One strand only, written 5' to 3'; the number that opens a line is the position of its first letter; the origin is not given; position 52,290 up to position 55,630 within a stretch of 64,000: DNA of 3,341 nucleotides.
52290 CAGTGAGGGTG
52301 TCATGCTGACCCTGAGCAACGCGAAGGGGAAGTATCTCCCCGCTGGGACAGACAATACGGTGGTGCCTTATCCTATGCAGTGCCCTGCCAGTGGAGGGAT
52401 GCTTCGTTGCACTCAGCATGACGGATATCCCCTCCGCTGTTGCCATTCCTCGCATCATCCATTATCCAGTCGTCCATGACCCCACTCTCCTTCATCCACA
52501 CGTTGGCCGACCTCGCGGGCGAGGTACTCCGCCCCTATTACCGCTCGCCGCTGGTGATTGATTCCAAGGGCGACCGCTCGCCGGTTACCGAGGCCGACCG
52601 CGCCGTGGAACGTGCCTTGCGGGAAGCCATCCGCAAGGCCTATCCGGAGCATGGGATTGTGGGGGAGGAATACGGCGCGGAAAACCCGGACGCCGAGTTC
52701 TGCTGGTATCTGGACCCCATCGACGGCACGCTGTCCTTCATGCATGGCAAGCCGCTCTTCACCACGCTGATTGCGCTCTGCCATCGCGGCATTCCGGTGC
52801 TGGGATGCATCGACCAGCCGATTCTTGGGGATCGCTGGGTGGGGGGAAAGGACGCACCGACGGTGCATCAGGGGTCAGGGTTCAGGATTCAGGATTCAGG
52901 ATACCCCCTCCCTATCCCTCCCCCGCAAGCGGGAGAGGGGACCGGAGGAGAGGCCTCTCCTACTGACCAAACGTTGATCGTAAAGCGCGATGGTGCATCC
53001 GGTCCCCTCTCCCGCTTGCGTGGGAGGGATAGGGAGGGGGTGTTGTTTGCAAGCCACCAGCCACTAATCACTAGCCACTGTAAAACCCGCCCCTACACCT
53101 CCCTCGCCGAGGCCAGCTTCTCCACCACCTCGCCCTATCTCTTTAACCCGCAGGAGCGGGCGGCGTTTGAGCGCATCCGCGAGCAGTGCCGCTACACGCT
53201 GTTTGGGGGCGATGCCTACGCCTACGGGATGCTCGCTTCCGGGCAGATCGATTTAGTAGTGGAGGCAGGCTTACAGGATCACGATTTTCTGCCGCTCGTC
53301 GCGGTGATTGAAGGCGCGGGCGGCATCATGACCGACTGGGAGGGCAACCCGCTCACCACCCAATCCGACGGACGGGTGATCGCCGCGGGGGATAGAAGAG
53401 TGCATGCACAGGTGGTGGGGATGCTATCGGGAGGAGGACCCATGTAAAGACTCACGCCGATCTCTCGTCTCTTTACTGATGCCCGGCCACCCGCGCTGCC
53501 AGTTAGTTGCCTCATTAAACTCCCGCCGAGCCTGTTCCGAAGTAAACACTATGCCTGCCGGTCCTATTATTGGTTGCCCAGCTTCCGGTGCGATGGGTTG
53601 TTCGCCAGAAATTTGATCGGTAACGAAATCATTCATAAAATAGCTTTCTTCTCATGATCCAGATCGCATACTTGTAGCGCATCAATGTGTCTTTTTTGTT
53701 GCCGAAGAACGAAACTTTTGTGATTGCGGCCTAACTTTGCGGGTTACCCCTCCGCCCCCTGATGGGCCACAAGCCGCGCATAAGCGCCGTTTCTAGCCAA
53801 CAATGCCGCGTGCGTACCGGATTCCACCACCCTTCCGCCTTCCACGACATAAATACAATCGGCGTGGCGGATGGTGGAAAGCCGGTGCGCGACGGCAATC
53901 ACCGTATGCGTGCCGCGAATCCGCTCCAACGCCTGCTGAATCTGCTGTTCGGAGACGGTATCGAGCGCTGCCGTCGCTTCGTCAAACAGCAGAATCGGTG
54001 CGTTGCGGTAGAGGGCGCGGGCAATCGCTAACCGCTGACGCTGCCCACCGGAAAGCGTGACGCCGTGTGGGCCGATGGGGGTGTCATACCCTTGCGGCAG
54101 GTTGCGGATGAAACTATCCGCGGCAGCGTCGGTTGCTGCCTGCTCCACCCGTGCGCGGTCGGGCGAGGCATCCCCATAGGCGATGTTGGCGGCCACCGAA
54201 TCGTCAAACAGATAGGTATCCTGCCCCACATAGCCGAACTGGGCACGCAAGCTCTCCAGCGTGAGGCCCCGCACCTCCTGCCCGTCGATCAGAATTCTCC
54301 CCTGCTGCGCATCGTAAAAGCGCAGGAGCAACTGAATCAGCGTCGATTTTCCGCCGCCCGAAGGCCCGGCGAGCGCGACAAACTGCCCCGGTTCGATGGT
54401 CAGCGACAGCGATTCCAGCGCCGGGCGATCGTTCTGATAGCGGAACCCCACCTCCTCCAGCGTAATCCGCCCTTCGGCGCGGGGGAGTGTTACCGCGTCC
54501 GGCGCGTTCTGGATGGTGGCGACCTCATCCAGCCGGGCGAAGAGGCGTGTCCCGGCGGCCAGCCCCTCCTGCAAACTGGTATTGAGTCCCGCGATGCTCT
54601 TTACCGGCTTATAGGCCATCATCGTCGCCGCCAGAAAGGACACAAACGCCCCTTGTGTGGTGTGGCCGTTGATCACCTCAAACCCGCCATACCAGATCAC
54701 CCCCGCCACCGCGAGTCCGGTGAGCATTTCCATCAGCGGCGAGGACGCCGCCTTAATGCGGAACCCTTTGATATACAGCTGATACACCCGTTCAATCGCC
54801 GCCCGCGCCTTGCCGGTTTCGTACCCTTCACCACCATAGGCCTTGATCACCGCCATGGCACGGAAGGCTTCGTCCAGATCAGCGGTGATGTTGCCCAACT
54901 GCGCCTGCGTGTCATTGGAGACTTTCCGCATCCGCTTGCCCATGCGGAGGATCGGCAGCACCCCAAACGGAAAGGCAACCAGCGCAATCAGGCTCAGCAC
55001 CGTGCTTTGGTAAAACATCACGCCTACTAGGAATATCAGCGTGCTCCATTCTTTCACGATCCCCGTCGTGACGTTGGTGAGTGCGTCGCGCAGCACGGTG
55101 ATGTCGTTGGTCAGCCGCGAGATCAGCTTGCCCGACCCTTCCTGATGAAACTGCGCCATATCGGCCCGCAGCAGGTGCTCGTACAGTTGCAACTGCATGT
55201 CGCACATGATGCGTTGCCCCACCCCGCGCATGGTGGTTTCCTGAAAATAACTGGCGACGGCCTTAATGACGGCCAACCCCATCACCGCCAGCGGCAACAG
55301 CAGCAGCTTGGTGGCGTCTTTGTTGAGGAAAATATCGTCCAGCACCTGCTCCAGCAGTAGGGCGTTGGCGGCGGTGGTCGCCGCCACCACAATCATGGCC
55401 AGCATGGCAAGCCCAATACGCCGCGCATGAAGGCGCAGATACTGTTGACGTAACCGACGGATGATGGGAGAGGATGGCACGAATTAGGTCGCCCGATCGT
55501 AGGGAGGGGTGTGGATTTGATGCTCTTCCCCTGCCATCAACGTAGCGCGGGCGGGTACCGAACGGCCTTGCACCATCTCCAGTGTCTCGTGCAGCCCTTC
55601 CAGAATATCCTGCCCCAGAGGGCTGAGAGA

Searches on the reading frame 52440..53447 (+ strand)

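Call 34: search_protein_families(library=pfam, proteins=[window:52440-53447:+], max_evalue=0.001)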
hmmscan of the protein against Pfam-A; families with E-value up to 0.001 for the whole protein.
window:52440-53447:+ (335 aa): 1 family
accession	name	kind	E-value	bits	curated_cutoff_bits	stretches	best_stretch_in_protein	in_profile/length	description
PF00459.30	Inositol_P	-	7.9e-48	163.7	27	1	19-325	9-262/271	Inositol monophosphatase family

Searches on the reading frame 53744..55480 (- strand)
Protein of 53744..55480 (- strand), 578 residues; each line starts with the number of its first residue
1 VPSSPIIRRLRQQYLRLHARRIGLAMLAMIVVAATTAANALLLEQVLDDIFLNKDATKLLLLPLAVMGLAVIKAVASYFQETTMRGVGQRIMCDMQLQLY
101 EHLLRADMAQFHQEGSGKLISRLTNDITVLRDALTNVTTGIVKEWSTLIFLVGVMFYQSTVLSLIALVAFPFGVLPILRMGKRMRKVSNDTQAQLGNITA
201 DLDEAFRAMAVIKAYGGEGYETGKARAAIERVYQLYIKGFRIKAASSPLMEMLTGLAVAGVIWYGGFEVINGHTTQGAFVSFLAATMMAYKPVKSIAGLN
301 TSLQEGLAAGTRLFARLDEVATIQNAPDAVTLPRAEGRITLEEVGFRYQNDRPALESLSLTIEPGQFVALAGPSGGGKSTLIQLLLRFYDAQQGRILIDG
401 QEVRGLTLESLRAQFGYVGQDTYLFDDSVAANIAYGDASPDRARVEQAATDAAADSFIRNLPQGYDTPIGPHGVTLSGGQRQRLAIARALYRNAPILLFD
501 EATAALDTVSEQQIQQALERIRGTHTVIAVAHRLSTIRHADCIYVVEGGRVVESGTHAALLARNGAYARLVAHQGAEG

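Call 34: search_protein_families(library=pfam, proteins=[window:53744-55480:-], max_evalue=0.001)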
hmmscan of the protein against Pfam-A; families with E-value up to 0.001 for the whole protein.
window:53744-55480:- (578 aa): 6 families
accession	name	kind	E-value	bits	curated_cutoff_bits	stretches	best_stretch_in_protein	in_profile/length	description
PF00664.28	ABC_membrane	-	1e-47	163.6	28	1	23-287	2-268/274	ABC transporter transmembrane region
PF00005.33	ABC_tran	-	3.3e-33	115.6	25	1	355-504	1-137/137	ABC transporter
PF02463.25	SMC_N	-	2.1e-08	34.3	40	1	395-546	110-211/220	RecF/RecN/SMC N terminal domain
PF13401.12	AAA_22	-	0.00012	22.9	27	1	365-522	5-105/130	AAA domain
PF09818.15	ABC_ATPase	-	0.00016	21.3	23.2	1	453-540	136-224/283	P-loop domain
PF13191.12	AAA_16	-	0.00096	20.1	32.6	0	366-520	25-158/167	AAA ATPase domain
